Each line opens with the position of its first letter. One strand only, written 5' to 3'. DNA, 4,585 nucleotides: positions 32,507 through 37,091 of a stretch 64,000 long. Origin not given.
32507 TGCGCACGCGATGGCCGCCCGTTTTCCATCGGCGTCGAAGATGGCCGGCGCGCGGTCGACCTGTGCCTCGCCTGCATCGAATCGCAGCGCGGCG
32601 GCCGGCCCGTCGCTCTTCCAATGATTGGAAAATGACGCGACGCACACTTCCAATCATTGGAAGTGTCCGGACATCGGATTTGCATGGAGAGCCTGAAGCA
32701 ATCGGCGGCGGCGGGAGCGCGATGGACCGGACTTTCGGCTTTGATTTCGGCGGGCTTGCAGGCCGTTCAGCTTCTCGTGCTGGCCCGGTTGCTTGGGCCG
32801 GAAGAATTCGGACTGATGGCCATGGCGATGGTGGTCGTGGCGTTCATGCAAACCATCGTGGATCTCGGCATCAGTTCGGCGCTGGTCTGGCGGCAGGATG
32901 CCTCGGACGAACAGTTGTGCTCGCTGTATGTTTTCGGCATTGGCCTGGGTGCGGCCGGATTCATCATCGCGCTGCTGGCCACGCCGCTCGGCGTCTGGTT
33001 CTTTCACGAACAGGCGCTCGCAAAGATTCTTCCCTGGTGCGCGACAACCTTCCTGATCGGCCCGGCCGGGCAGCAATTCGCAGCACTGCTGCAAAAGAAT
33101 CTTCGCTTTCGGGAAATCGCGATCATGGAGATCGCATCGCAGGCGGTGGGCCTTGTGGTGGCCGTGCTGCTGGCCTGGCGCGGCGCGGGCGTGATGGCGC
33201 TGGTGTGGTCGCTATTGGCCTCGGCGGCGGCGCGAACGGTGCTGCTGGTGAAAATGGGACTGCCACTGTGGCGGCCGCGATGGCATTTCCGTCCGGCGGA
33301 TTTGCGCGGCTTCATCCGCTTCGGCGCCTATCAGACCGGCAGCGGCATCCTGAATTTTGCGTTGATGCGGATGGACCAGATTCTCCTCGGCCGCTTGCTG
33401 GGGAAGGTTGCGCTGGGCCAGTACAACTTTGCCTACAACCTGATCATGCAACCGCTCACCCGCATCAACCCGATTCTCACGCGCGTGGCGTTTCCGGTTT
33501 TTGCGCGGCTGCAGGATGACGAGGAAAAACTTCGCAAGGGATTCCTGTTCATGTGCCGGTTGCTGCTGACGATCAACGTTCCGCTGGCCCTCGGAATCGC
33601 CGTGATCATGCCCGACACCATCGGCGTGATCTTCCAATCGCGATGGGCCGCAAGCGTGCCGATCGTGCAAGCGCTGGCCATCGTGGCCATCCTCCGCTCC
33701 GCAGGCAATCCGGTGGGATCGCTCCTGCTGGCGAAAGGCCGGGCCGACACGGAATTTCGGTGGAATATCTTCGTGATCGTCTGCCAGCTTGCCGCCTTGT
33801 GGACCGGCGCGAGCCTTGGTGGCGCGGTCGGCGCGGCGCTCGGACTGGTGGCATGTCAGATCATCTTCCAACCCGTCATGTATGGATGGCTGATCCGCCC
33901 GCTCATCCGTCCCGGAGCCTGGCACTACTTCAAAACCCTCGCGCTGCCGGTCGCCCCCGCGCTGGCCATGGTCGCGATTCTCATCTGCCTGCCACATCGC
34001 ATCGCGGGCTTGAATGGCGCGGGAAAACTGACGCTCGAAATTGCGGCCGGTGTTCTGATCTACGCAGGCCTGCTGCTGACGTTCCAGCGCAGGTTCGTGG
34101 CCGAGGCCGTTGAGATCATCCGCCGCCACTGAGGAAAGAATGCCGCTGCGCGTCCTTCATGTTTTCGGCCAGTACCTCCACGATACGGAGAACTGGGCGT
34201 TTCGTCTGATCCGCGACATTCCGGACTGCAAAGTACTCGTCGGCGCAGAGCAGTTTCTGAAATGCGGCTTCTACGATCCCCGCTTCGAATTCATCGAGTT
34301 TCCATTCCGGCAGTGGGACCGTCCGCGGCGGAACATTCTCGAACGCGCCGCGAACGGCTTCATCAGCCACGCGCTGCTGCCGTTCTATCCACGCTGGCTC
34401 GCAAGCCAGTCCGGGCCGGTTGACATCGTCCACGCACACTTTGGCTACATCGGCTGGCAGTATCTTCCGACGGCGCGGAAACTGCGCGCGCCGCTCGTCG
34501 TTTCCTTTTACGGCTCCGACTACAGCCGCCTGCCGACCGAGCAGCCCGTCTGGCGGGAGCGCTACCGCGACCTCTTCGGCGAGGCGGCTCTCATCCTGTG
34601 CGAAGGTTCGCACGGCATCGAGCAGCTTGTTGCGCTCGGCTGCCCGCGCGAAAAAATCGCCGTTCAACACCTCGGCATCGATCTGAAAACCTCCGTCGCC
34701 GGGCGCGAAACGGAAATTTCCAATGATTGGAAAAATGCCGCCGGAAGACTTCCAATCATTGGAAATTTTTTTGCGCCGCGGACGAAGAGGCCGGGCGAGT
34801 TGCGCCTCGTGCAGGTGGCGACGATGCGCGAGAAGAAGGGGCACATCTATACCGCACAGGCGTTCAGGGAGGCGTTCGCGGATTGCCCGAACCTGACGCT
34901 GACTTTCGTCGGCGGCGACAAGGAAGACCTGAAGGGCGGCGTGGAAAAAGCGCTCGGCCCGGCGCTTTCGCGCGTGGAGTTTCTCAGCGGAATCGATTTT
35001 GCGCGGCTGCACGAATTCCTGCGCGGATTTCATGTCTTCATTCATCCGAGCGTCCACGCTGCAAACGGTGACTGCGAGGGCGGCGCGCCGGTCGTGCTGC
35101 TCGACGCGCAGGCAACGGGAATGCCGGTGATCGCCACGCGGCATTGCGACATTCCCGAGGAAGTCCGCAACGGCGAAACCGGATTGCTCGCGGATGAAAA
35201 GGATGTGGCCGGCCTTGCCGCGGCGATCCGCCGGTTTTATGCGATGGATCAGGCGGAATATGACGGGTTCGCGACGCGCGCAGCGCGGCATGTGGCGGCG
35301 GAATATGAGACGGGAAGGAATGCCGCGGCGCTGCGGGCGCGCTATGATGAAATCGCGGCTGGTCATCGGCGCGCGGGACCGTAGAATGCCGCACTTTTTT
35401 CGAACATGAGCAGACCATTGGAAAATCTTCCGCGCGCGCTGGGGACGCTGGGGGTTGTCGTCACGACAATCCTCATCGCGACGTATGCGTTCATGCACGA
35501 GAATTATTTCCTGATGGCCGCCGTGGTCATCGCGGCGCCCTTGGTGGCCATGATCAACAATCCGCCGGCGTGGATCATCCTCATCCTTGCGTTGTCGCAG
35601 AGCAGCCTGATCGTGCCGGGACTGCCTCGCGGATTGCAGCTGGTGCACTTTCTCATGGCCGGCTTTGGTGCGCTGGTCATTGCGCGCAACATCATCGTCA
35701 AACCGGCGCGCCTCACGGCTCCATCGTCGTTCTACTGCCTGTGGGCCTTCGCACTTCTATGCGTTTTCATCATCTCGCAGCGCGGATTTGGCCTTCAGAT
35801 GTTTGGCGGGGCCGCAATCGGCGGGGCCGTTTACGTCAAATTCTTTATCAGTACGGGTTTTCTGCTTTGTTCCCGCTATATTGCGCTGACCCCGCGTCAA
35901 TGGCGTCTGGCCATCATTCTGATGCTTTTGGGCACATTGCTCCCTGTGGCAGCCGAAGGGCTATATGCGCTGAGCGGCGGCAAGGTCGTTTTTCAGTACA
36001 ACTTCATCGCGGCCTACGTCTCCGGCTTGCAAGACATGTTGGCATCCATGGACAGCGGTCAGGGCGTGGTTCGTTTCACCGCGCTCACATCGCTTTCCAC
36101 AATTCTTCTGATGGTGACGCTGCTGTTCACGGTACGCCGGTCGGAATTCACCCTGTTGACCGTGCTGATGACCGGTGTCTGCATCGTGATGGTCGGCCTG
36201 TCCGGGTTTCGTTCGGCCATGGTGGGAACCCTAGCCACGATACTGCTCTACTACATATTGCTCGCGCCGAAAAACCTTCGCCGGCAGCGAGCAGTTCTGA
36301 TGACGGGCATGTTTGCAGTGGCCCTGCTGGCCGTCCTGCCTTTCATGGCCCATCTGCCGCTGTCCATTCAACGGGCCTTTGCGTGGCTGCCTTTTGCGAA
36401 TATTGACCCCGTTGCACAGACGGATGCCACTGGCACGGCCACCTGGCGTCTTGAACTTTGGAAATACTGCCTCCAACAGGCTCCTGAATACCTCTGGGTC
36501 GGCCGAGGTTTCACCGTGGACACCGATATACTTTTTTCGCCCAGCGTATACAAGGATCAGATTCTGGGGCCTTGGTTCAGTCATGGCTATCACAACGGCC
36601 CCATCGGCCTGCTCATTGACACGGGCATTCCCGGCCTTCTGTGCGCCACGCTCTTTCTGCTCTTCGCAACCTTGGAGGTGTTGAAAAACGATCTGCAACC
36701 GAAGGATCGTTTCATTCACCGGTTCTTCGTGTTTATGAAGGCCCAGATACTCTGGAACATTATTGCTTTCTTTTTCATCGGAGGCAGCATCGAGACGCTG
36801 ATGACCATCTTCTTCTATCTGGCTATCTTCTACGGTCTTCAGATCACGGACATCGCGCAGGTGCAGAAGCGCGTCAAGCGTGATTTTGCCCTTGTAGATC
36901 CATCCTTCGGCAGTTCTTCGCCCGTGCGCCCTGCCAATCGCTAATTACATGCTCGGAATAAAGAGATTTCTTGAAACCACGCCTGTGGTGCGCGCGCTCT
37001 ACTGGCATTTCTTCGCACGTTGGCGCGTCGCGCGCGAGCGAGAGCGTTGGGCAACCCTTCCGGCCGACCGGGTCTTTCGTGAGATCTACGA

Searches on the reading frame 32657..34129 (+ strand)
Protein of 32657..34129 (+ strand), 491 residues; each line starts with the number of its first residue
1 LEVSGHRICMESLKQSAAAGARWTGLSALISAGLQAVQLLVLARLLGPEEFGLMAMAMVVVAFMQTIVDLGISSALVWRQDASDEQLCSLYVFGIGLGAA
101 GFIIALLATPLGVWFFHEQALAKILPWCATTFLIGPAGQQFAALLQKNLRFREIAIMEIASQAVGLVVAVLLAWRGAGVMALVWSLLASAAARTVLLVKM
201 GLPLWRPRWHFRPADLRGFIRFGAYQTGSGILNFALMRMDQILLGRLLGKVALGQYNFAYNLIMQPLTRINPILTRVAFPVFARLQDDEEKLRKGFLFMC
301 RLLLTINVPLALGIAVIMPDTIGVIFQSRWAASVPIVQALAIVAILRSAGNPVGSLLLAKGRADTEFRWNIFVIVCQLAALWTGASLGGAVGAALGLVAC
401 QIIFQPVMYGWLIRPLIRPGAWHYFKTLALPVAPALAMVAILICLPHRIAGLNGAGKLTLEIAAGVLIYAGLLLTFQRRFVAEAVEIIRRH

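Call 12: search_protein_families(library=pfam, proteins=[window:32657-34129:+], max_evalue=0.001)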
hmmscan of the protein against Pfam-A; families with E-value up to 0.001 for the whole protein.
window:32657-34129:+ (491 aa): 2 families
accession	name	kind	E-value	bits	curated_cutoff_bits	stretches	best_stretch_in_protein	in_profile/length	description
PF13440.11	Polysacc_synt_3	-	1e-69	235.5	23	1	41-335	1-293/293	Polysaccharide biosynthesis protein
PF01943.22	Polysacc_synt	-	8.4e-50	170.2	28.2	1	19-286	3-274/274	Polysaccharide biosynthesis protein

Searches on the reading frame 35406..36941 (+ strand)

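Call 12: search_protein_families(library=pfam, proteins=[window:35406-36941:+], max_evalue=0.001)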
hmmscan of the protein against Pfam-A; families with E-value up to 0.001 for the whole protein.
window:35406-36941:+ (512 aa): 1 family
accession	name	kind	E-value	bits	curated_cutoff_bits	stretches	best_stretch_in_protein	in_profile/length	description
PF04932.20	Wzy_C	-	5.2e-16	59.2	31.7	1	258-413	5-147/149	O-Antigen ligase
